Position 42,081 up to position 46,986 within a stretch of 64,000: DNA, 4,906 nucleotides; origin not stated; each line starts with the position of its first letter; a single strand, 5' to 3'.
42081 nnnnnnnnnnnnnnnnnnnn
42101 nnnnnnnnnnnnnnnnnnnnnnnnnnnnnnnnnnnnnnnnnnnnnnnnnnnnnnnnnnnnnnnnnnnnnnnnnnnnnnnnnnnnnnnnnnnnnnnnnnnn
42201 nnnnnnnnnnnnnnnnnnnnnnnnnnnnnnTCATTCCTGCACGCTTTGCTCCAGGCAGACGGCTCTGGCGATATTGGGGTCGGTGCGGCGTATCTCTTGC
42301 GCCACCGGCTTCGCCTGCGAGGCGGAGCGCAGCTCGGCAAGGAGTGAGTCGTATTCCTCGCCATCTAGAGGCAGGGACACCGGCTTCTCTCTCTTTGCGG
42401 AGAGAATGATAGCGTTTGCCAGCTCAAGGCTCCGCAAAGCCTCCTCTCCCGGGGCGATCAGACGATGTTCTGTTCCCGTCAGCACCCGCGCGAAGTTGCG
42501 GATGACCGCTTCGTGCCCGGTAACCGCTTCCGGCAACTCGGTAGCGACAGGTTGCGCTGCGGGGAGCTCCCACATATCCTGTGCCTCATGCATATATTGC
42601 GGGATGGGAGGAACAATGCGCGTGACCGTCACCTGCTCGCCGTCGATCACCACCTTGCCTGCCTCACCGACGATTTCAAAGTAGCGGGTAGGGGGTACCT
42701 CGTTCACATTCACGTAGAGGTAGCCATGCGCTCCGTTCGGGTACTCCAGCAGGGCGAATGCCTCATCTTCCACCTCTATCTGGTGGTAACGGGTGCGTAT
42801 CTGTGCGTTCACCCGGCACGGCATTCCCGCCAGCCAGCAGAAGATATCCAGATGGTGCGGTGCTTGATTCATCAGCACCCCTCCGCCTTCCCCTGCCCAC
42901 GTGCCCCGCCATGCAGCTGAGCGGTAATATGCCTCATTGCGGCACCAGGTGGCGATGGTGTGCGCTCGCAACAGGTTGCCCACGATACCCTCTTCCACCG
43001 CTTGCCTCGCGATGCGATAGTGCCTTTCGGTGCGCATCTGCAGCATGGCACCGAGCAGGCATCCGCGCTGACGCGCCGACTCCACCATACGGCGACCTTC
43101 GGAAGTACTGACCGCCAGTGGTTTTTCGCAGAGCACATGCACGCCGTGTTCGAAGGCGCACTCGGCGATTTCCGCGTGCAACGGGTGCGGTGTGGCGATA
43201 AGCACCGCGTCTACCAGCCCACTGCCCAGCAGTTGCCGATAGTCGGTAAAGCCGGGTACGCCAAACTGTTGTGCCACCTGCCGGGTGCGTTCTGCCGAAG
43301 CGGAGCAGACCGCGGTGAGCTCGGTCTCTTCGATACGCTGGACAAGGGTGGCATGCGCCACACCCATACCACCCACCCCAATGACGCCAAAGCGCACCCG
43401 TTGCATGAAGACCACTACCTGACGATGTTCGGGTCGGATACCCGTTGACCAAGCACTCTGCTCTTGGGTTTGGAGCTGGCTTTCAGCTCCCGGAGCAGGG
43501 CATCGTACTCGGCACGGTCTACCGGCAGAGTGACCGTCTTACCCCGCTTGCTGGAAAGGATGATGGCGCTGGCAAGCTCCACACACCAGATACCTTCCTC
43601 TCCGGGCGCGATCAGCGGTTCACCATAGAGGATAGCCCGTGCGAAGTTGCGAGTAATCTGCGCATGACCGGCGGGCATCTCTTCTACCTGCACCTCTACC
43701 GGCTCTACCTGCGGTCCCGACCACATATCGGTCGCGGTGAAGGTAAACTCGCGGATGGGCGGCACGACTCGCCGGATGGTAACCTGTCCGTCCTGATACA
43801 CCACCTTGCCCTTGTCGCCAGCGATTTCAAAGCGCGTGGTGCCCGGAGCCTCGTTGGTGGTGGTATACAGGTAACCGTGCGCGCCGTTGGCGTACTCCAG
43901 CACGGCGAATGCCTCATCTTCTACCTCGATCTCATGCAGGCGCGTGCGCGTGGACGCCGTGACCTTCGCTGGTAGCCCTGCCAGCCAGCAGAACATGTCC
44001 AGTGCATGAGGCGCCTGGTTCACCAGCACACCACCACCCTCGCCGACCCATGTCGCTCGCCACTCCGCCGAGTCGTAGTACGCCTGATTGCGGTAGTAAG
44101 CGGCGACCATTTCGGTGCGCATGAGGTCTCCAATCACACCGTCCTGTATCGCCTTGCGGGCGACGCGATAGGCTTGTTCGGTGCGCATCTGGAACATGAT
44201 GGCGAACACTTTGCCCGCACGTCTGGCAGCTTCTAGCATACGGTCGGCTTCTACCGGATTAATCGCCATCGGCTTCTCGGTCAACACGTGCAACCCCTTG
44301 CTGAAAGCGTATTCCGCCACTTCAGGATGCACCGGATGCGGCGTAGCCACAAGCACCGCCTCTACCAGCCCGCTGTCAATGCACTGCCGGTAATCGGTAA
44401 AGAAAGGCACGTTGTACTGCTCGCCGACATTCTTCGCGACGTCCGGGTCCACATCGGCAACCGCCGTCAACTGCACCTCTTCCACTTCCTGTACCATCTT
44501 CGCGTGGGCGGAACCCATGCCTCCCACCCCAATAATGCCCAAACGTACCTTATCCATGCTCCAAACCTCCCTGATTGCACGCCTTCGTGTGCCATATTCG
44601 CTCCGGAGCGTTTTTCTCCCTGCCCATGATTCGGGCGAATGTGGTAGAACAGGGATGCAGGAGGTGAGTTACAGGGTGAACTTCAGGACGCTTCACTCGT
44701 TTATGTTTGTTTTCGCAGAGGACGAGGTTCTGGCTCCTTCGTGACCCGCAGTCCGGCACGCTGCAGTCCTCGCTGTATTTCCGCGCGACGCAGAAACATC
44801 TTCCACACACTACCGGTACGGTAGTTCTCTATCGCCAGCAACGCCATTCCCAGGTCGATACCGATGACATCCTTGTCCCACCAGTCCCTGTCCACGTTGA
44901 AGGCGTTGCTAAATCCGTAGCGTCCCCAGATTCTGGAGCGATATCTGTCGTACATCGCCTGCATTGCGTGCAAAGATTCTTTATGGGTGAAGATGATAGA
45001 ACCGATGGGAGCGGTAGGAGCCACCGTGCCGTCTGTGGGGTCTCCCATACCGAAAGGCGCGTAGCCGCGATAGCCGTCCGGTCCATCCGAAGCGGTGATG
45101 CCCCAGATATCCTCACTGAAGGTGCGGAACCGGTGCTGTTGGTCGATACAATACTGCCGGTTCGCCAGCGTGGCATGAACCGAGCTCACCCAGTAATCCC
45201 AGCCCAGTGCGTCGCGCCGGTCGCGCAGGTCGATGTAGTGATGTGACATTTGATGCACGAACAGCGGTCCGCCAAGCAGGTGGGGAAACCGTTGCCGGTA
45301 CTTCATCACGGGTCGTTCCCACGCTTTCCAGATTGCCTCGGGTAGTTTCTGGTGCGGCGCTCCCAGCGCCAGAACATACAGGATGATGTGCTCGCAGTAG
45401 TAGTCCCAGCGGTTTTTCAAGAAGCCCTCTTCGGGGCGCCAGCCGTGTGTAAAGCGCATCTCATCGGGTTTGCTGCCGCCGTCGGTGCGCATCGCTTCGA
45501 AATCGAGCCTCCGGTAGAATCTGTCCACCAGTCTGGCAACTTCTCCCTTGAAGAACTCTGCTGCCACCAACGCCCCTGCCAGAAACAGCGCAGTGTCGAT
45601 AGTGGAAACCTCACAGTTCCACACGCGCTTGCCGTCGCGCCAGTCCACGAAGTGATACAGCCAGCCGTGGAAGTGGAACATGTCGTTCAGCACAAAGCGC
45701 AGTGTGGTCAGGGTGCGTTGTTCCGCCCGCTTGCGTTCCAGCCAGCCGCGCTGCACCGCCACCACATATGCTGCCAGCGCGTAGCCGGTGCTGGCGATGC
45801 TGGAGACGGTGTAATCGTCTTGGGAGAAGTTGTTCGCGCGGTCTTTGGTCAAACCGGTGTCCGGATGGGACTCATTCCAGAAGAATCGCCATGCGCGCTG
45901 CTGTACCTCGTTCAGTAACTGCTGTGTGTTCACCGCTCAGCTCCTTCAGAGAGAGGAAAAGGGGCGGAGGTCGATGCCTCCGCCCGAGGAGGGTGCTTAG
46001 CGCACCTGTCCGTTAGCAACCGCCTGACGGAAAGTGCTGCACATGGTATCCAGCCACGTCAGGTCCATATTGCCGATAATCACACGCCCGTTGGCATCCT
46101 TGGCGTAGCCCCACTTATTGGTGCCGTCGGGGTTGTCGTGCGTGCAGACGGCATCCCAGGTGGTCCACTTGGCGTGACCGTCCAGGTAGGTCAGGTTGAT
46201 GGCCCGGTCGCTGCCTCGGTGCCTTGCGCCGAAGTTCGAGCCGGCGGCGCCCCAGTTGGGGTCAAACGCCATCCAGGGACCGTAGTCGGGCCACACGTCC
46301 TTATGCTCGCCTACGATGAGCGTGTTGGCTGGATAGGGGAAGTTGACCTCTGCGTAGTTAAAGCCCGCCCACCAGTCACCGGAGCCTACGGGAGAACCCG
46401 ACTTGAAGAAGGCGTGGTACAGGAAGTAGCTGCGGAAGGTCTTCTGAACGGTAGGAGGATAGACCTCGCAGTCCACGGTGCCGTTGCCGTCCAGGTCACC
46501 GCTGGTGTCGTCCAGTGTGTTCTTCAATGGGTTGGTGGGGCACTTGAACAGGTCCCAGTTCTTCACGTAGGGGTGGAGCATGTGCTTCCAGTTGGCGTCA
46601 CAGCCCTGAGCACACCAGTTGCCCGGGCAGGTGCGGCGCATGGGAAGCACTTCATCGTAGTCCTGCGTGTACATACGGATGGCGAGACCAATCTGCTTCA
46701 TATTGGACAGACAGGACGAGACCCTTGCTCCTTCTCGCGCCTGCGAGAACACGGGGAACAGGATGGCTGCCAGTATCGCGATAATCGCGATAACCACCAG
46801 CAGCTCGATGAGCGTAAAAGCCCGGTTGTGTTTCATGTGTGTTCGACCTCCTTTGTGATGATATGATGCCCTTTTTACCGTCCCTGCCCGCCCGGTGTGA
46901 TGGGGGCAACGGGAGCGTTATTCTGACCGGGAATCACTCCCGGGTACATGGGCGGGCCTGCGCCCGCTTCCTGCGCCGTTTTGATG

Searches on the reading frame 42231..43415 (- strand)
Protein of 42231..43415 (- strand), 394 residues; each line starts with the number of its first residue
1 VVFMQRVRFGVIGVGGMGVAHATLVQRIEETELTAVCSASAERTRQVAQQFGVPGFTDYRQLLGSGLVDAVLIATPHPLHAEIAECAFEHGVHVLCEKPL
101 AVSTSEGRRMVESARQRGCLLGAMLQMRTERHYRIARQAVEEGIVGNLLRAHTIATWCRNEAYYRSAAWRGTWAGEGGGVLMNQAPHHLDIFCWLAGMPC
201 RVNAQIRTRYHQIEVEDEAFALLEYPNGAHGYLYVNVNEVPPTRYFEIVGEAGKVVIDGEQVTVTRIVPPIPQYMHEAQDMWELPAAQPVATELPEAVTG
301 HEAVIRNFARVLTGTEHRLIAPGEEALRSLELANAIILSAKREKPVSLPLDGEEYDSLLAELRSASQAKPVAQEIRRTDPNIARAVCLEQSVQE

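Call 98: search_protein_families(library=pfam, proteins=[window:42231-43415:-], max_evalue=0.0001)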
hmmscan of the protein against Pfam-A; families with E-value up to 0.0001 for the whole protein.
window:42231-43415:- (394 aa): 4 families
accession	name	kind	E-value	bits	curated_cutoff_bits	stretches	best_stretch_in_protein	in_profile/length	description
PF01408.29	GFO_IDH_MocA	-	7.3e-31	107.8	24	1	7-121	1-116/120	Oxidoreductase family, NAD-binding Rossmann fold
PF22725.1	GFO_IDH_MocA_C3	-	1.7e-27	96.3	27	1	133-255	1-123/124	GFO/IDH/MocA C-terminal domain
PF02894.22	GFO_IDH_MocA_C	-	8.9e-22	78.4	22.9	1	137-348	1-218/218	Oxidoreductase family, C-terminal alpha/beta domain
PF03435.24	Sacchrp_dh_NADP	-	7.9e-05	23.4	25.1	0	11-102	3-98/129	Saccharopine dehydrogenase NADP binding domain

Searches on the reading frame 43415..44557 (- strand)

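Call 98: search_protein_families(library=pfam, proteins=[window:43415-44557:-], max_evalue=0.0001)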
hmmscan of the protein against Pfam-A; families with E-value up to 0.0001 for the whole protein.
window:43415-44557:- (380 aa): 3 families
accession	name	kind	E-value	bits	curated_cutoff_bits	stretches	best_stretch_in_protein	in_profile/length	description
PF22725.1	GFO_IDH_MocA_C3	-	8e-30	103.8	27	1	130-252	1-123/124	GFO/IDH/MocA C-terminal domain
PF01408.29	GFO_IDH_MocA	-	1.1e-26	94.3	24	1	5-120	2-118/120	Oxidoreductase family, NAD-binding Rossmann fold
PF02894.22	GFO_IDH_MocA_C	-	7.8e-25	88.4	22.9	1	134-344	1-218/218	Oxidoreductase family, C-terminal alpha/beta domain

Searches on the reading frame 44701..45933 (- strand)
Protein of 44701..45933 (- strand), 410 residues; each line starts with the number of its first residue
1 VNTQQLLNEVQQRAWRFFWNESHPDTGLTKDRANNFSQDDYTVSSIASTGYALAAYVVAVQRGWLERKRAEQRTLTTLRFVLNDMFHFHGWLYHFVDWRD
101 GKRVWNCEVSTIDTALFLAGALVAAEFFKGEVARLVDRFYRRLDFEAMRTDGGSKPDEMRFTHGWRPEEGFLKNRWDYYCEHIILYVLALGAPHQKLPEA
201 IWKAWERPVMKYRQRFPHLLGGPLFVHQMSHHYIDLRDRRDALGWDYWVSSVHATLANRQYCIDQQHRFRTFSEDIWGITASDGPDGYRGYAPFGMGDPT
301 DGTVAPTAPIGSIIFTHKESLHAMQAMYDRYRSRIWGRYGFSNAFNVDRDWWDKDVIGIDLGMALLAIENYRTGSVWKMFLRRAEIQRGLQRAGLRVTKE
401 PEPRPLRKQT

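Call 98: search_protein_families(library=pfam, proteins=[window:44701-45933:-], max_evalue=0.0001)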
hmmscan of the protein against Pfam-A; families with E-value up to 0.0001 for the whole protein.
window:44701-45933:- (410 aa): 2 families
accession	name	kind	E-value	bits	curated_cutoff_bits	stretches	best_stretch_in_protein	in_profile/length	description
PF10091.15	Glycoamylase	-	2e-63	214.3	27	1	175-381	3-218/221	Putative glucoamylase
PF11329.14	DUF3131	-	9e-05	22.1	20.3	0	12-80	4-66/367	Protein of unknown function (DUF3131)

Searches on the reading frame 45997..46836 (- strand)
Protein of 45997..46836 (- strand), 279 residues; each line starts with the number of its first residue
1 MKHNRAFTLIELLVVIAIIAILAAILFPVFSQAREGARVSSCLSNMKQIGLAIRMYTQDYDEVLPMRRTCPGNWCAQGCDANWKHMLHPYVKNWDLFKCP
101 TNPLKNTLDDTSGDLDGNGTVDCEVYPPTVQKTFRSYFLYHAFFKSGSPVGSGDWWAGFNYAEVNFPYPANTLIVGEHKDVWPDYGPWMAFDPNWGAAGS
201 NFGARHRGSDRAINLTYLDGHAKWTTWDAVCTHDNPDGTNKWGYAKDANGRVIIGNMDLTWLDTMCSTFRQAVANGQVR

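Call 98: search_protein_families(library=pfam, proteins=[window:45997-46836:-], max_evalue=0.0001)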
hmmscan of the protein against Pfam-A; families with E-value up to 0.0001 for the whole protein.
window:45997-46836:- (279 aa): 2 families
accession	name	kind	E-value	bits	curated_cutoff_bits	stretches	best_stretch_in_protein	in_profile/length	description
PF07596.16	SBP_bac_10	-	4.5e-10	40.5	23.3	1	32-91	2-60/268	Protein of unknown function (DUF1559)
PF07963.17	N_methyl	-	1.7e-09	37.3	21.2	1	1-27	1-27/27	Prokaryotic N-terminal methylation motif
